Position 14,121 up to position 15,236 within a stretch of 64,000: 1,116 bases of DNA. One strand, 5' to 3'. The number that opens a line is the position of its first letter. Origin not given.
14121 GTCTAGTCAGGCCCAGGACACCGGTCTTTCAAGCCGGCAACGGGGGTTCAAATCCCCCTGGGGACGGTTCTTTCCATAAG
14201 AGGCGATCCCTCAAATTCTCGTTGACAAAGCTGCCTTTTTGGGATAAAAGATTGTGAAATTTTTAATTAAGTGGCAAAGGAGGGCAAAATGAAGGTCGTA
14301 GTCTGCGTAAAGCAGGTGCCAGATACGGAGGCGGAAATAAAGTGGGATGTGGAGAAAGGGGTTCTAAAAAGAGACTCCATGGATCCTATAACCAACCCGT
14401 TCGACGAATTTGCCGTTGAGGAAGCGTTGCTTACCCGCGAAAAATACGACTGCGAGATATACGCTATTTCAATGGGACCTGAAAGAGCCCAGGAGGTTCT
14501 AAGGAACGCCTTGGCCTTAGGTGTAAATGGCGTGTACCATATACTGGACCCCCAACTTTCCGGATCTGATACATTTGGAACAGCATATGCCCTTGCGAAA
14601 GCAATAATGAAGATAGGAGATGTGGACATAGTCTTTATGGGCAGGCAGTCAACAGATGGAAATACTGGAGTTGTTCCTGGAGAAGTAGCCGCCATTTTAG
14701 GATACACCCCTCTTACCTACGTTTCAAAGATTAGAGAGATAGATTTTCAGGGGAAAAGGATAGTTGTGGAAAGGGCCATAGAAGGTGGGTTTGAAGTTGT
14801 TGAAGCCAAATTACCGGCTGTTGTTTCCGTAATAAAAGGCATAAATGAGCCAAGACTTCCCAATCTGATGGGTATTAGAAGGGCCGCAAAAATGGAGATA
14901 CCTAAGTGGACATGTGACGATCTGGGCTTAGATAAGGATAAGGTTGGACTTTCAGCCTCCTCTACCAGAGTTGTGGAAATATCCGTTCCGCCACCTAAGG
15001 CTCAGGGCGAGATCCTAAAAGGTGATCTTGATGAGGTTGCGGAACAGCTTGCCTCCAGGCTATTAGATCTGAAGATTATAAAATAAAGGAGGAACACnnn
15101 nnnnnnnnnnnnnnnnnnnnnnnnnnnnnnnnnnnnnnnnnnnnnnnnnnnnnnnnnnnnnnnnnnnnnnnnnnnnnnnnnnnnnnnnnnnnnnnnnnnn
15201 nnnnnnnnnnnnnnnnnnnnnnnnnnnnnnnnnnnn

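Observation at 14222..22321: EtfBA fused into one operon with a NuoE / NuoF::GltD / Sec-FdhA formate dehydrogenase: candidate multi-flavin formate:NAD(P)+/ferredoxin system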

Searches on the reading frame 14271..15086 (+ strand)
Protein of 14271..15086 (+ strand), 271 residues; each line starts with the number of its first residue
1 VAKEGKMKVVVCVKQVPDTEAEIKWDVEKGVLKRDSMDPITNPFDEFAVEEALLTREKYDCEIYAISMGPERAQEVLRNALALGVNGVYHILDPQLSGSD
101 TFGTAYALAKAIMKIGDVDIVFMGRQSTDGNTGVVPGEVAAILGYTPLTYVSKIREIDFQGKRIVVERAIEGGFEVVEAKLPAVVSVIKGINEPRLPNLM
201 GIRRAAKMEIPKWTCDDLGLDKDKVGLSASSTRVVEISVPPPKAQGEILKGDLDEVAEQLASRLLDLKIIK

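Call 7: search_protein_families(library=pfam, proteins=[window:14271-15086:+])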
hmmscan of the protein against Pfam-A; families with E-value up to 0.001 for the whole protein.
window:14271-15086:+ (271 aa): 1 family
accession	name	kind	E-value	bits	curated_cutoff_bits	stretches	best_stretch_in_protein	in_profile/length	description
PF01012.27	ETF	-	4.5e-40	137.8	26.7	1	31-217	3-180/181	Electron transfer flavoprotein domain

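Call 8: search_protein_families(library=ncbifam, proteins=[window:14271-15086:+])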
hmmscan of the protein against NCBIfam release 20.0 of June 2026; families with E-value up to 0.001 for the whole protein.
window:14271-15086:+ (271 aa): 5 families
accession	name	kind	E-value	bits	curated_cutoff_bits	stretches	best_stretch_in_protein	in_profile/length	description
NF040731.1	flavo_sub_EftB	exception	8.9e-69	231.7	445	1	8-269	1-259/260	electron transfer flavoprotein subunit beta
NF042971.1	AcrlCoAredClosAcrB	equivalog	1.5e-52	178.2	475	1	7-270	1-266/266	acryloyl-CoA reductase electron transfer subunit gamma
NF008998.0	PRK12342.1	equivalog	7.4e-35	120.5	338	1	7-264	1-249/254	electron transfer flavoprotein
NF002888.0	PRK03359.1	subfamily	1e-25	90.6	219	1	7-256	1-244/256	putative electron transfer flavoprotein FixA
TIGR04503.1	mft_etfB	hypoth_equivalog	2.3e-24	86.3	200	1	10-242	2-243/290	mycofactocin-associated electron transfer flavoprotein beta subunit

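Call 41: search_solved_structures(query=window:14271-15086:+, max_evalue=1e-15)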
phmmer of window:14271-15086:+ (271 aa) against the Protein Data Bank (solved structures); distinct sequences matched with E-value up to 1e-15: 9.
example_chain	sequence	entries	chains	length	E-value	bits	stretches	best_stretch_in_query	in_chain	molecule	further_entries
7koe_A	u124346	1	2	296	8.8e-54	186.2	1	8-262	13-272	Electron transfer flavoprotein, beta subunit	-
6fah_B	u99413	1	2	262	5.6e-51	177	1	7-269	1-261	Caffeyl-CoA reductase-Etf complex subunit CarD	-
4kpu_B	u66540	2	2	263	9e-39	137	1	7-270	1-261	Electron transfer flavoprotein alpha/beta-subunit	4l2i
5ol2_B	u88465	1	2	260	1.5e-38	136.3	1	7-257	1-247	Electron transfer flavoprotein small subunit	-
7qh2_B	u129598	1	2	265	1.7e-36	129.5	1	8-265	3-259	Lactate dehydrogenase (NAD(+),ferredoxin) subunit LctB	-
1o94_C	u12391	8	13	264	1.4e-29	106.9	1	7-261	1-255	ELECTRON TRANSFER FLAVOPROTEIN BETA-SUBUNIT | ELECTRON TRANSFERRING FLAVOPROTEIN BETA-SUBUNIT | Electron transfer flavoprotein subunit beta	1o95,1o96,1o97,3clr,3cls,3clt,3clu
2a1t_S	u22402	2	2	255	2.8e-29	105.9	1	6-250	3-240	Electron transfer flavoprotein beta-subunit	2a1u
1efv_B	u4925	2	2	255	1.5e-28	103.5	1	6-250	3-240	ELECTRON TRANSFER FLAVOPROTEIN | Electron transfer flavoprotein beta-subunit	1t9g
1efp_B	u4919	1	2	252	2.2e-26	96.4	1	7-257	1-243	PROTEIN (ELECTRON TRANSFER FLAVOPROTEIN)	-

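Call 48: search_solved_structures(query=window:14289-15086:+, max_evalue=1e-25, show_alignments=5)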
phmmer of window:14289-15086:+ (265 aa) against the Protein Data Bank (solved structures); distinct sequences matched with E-value up to 1e-25: 9.
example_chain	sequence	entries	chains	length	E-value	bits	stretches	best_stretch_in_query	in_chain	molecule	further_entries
7koe_A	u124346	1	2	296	1.4e-53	185.5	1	2-256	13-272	Electron transfer flavoprotein, beta subunit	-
6fah_B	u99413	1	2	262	5.3e-51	177.1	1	1-263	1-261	Caffeyl-CoA reductase-Etf complex subunit CarD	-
4kpu_B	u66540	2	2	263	8.5e-39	137.1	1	1-264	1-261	Electron transfer flavoprotein alpha/beta-subunit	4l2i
5ol2_B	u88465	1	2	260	1.4e-38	136.3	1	1-251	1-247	Electron transfer flavoprotein small subunit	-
7qh2_B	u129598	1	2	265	2e-36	129.3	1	2-259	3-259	Lactate dehydrogenase (NAD(+),ferredoxin) subunit LctB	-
1o94_C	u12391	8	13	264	1.3e-29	106.9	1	1-255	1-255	ELECTRON TRANSFER FLAVOPROTEIN BETA-SUBUNIT | ELECTRON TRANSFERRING FLAVOPROTEIN BETA-SUBUNIT | Electron transfer flavoprotein subunit beta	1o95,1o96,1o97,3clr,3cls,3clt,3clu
2a1t_S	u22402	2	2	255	6.4e-29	104.7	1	2-244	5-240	Electron transfer flavoprotein beta-subunit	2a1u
1efv_B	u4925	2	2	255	3.4e-28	102.3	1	2-244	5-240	ELECTRON TRANSFER FLAVOPROTEIN | Electron transfer flavoprotein beta-subunit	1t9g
1efp_B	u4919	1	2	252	2.1e-26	96.5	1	1-251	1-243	PROTEIN (ELECTRON TRANSFER FLAVOPROTEIN)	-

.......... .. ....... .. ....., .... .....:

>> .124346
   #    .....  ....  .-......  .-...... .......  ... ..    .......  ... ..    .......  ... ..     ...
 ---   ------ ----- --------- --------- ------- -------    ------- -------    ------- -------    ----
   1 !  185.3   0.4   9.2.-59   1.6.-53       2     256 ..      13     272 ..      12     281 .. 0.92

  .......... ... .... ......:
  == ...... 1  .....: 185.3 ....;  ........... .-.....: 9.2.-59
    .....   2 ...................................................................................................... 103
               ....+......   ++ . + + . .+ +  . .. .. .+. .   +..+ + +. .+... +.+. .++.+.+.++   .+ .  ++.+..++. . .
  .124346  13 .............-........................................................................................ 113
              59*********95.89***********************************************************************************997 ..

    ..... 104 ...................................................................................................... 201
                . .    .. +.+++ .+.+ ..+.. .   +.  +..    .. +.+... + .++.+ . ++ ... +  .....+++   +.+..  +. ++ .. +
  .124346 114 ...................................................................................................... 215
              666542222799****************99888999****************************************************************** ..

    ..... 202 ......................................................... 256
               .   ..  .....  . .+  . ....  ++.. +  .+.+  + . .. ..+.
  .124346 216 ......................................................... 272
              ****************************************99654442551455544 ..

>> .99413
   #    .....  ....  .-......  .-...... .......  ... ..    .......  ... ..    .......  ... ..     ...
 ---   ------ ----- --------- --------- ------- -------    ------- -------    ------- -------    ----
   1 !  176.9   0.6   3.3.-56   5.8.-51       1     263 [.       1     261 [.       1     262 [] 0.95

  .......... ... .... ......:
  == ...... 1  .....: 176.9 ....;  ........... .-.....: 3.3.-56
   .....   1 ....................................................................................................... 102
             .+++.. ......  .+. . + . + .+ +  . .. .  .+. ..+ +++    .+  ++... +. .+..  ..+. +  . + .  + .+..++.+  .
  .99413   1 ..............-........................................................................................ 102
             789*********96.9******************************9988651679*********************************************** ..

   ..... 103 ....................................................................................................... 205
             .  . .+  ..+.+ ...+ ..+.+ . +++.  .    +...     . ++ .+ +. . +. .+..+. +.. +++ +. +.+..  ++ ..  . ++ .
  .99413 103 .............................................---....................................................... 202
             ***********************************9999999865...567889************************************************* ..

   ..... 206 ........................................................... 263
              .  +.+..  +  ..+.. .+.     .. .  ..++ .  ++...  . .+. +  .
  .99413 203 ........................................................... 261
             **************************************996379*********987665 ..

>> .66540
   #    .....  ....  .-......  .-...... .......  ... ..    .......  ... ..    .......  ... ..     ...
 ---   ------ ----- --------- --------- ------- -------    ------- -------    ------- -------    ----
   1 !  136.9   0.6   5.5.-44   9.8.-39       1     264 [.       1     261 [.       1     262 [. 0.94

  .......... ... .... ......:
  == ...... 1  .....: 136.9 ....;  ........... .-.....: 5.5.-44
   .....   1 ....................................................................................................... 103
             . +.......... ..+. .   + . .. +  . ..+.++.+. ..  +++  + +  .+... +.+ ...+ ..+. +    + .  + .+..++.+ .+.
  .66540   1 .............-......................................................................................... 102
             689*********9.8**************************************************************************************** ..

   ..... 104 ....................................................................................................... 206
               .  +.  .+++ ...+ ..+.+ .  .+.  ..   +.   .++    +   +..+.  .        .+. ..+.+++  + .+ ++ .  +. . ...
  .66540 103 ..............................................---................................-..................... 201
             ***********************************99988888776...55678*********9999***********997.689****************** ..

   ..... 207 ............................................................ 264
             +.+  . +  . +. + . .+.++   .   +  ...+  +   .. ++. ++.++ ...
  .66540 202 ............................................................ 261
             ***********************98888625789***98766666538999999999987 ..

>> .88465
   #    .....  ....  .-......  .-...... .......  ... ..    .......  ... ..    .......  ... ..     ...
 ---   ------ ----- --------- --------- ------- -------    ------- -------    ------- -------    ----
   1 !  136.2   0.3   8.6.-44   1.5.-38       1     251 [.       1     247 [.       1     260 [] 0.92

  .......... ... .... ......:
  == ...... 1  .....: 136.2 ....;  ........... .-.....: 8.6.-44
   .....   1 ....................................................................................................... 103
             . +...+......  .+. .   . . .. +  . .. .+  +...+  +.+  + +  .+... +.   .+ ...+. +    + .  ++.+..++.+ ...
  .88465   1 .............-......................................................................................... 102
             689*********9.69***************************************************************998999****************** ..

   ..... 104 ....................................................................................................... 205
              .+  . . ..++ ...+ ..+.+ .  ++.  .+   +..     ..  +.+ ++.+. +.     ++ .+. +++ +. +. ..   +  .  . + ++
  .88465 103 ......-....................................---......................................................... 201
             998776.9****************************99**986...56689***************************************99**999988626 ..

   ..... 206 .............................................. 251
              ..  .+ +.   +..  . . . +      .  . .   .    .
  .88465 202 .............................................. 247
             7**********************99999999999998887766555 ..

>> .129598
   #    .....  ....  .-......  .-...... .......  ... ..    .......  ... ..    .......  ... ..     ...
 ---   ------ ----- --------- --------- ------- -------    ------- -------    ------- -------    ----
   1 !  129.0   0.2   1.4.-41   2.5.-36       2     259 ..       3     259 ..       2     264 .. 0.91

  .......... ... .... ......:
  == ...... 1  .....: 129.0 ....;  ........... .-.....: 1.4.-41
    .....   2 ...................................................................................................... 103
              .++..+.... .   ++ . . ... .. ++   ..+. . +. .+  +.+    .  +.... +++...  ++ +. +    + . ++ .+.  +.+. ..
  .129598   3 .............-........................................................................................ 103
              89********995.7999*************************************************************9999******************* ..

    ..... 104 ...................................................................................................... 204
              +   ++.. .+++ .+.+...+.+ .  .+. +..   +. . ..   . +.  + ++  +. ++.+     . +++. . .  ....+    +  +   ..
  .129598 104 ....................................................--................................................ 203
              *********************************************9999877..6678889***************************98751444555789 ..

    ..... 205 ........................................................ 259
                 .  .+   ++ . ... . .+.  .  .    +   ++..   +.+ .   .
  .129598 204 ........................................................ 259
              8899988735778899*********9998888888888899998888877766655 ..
